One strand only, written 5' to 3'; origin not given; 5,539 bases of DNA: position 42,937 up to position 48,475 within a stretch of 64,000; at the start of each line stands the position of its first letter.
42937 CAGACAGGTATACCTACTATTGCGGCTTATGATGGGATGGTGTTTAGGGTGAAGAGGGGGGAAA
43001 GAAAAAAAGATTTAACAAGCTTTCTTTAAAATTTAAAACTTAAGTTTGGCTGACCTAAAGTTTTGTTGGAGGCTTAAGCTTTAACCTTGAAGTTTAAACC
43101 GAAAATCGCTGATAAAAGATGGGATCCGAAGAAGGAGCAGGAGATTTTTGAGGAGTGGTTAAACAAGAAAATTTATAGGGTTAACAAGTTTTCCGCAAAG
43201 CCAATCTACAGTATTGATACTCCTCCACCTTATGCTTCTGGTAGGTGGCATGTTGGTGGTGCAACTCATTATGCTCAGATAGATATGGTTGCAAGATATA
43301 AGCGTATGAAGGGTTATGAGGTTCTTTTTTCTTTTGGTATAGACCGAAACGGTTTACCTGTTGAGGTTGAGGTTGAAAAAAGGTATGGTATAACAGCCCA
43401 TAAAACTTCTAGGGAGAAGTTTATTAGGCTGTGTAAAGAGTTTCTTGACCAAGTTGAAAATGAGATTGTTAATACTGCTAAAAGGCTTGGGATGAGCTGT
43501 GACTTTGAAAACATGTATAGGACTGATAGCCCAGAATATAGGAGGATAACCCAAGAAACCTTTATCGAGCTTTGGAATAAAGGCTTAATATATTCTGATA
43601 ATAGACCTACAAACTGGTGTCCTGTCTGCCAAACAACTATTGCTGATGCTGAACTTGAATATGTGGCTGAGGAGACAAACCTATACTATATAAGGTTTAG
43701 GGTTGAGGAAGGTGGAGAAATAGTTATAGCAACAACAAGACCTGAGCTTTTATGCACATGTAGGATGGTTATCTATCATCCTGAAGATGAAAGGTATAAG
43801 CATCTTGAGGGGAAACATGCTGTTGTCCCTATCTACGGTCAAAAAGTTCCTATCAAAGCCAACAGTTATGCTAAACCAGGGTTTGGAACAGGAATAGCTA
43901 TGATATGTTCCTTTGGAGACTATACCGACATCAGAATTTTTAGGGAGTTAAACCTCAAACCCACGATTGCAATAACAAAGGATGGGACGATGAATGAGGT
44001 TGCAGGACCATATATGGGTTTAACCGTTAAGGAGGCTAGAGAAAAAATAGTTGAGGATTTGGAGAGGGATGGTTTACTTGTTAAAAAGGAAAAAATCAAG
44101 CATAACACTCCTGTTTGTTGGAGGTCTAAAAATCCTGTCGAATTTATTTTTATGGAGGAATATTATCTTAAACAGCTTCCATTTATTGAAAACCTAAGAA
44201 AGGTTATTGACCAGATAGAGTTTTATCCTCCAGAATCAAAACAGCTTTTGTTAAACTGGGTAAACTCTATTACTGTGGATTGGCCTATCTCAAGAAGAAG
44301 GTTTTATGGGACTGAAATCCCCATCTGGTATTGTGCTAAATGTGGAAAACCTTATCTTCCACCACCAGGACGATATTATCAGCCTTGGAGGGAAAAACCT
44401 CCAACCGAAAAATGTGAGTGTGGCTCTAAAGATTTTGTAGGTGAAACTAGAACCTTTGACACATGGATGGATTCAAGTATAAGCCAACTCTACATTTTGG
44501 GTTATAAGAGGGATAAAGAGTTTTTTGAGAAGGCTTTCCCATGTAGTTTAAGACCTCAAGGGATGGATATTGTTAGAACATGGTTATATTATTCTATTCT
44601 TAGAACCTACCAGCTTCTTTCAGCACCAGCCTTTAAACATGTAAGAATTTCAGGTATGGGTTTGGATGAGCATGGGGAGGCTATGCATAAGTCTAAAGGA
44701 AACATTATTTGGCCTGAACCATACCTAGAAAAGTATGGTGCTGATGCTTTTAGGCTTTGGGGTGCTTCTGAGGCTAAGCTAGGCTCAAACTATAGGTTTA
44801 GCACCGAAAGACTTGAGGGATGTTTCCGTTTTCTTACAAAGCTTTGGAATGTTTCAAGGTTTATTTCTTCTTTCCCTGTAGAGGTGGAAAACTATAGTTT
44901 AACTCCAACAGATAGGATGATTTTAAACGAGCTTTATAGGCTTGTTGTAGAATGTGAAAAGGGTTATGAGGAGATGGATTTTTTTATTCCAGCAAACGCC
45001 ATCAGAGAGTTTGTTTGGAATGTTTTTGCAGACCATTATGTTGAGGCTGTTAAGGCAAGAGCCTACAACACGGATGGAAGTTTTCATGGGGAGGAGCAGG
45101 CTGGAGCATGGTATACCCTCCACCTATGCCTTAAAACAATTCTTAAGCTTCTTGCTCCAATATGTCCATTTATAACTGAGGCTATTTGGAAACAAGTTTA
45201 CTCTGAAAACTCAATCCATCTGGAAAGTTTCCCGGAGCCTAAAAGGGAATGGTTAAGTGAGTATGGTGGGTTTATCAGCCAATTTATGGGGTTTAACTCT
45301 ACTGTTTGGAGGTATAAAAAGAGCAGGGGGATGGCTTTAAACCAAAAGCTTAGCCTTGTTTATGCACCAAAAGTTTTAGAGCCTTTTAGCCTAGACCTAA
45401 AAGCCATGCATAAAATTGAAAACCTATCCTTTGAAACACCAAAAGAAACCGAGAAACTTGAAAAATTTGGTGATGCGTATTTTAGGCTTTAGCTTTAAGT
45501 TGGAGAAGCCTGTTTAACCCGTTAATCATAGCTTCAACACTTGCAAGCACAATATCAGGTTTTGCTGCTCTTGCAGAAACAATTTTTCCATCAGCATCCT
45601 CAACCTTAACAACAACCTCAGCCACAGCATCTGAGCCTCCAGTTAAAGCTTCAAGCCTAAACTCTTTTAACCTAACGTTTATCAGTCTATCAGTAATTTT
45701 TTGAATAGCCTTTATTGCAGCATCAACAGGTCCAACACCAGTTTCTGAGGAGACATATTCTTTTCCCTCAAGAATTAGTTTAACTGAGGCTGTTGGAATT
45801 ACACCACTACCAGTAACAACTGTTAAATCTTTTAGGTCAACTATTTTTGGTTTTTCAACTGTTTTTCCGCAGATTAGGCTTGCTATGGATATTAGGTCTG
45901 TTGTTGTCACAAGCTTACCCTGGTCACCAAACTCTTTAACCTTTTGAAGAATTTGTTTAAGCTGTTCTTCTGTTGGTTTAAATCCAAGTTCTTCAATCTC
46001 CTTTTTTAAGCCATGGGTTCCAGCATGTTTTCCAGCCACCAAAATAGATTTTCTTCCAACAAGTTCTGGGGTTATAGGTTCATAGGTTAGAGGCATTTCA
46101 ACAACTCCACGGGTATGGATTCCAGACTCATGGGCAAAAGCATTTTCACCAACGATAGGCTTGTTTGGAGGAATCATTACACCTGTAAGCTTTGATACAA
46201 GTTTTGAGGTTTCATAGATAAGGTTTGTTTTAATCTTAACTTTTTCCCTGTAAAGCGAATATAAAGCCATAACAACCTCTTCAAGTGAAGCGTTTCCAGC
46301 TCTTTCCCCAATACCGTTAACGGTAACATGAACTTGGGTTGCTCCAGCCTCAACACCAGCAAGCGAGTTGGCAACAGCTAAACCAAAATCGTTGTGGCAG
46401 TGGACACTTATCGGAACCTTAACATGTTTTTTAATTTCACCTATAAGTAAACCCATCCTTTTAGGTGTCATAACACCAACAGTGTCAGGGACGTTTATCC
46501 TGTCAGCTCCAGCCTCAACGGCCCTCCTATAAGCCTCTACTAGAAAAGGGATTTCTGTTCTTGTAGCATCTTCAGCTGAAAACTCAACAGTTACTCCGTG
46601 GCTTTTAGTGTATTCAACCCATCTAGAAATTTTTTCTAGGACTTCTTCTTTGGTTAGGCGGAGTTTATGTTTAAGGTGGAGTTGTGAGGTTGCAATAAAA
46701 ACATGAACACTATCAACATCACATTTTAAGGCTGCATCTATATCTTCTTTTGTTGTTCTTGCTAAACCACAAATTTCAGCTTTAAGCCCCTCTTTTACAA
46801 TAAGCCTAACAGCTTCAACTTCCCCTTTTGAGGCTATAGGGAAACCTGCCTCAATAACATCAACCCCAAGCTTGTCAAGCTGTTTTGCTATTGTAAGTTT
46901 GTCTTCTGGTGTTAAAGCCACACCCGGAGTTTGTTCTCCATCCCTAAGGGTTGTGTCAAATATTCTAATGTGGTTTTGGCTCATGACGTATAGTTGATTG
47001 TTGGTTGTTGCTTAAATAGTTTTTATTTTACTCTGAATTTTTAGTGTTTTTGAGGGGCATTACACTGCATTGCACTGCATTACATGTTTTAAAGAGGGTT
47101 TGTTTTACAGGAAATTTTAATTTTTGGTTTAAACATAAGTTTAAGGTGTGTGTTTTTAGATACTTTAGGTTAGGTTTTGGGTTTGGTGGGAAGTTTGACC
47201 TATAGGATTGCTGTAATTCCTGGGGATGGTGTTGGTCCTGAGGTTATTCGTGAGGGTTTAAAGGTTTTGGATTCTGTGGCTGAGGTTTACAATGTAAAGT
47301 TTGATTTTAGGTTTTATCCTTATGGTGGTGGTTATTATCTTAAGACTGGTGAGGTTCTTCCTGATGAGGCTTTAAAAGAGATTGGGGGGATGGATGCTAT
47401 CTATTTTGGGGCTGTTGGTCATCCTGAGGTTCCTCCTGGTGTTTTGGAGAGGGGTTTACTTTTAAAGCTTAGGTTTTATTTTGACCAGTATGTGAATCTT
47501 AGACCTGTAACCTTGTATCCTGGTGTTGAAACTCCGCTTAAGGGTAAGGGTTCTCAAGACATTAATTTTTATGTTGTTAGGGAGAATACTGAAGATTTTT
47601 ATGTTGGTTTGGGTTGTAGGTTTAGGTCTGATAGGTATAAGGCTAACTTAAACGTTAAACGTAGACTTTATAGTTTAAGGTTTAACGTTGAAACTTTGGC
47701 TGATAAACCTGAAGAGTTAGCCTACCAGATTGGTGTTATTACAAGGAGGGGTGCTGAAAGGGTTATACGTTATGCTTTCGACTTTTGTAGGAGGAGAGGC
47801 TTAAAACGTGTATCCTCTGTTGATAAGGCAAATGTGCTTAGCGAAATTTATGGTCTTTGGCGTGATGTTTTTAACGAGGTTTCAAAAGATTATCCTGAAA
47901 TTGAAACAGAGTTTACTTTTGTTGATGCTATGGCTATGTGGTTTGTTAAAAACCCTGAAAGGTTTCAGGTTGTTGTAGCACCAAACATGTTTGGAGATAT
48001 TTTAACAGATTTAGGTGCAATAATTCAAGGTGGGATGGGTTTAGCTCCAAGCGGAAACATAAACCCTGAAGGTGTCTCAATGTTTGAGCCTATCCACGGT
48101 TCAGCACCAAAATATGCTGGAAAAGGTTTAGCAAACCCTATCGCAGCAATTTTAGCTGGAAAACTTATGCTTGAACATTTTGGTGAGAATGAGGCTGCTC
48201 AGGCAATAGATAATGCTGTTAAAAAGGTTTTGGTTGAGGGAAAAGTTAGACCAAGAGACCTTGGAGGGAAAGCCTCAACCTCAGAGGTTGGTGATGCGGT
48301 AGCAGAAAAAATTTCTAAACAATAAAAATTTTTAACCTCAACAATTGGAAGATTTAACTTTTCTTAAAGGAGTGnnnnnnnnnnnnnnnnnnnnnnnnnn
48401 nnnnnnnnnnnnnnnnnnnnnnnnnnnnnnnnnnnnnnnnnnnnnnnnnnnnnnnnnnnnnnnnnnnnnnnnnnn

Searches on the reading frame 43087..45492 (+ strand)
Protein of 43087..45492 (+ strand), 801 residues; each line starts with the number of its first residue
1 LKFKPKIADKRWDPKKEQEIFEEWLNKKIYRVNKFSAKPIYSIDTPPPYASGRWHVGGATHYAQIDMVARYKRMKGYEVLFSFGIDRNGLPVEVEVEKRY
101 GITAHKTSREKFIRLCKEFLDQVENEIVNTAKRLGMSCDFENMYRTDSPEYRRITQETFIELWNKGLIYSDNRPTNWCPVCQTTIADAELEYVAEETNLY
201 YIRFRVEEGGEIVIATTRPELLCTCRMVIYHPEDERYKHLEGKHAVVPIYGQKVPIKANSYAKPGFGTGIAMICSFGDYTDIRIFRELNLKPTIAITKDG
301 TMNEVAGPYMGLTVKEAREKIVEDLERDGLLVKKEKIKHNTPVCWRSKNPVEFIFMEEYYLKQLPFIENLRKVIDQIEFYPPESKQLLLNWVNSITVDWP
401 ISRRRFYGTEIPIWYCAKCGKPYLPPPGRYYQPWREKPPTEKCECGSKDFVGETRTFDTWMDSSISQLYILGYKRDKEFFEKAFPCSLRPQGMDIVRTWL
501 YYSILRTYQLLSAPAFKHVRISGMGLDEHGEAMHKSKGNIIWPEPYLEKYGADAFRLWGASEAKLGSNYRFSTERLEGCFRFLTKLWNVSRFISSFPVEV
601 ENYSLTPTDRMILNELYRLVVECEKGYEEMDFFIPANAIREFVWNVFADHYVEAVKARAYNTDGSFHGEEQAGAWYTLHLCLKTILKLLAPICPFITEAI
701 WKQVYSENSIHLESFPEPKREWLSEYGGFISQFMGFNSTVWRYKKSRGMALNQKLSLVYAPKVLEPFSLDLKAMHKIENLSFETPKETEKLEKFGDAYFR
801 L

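Call 57: search_protein_families(library=pfam, proteins=[window:43087-45492:+], max_evalue=0.00001)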
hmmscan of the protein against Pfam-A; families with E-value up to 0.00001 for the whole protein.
window:43087-45492:+ (801 aa): 3 families
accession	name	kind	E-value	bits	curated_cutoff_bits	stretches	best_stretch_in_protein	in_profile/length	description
PF00133.28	tRNA-synt_1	-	2.3e-81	274.1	22.7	1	20-568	2-410/414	tRNA synthetases class I (I, L, M and V)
PF08264.19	Anticodon_1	-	1.5e-32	112.9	25.1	1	609-757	1-146/148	Anticodon-binding domain of tRNA ligase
PF09334.17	tRNA-synt_1g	-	2.6e-26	92.7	20.1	1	43-191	3-136/391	tRNA synthetases class I (M)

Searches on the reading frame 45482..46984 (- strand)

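Call 57: search_protein_families(library=pfam, proteins=[window:45482-46984:-], max_evalue=0.00001)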
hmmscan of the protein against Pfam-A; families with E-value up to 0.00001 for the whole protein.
window:45482-46984:- (500 aa): 3 families
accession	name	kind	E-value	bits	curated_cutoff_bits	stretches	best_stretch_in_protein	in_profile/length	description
PF00682.25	HMGL-like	-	2.6e-94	315.9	29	1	6-263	2-260/260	HMGL-like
PF08502.15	LeuA_dimer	-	2.4e-33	115.3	24.9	1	367-494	7-131/131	LeuA allosteric (dimerisation) domain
PF22617.1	HCS_D2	-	5.8e-27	94.3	27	1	277-357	1-82/82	Homocitrate synthase post-HMGL domain-like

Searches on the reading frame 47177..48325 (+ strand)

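Call 57: search_protein_families(library=pfam, proteins=[window:47177-48325:+], max_evalue=0.00001)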
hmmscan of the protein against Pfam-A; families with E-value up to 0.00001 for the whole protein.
window:47177-48325:+ (382 aa): 1 family
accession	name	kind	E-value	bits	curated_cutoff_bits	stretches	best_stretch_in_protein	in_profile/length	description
PF00180.25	Iso_dh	-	3.4e-100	336.1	27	1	11-375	2-348/348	Isocitrate/isopropylmalate dehydrogenase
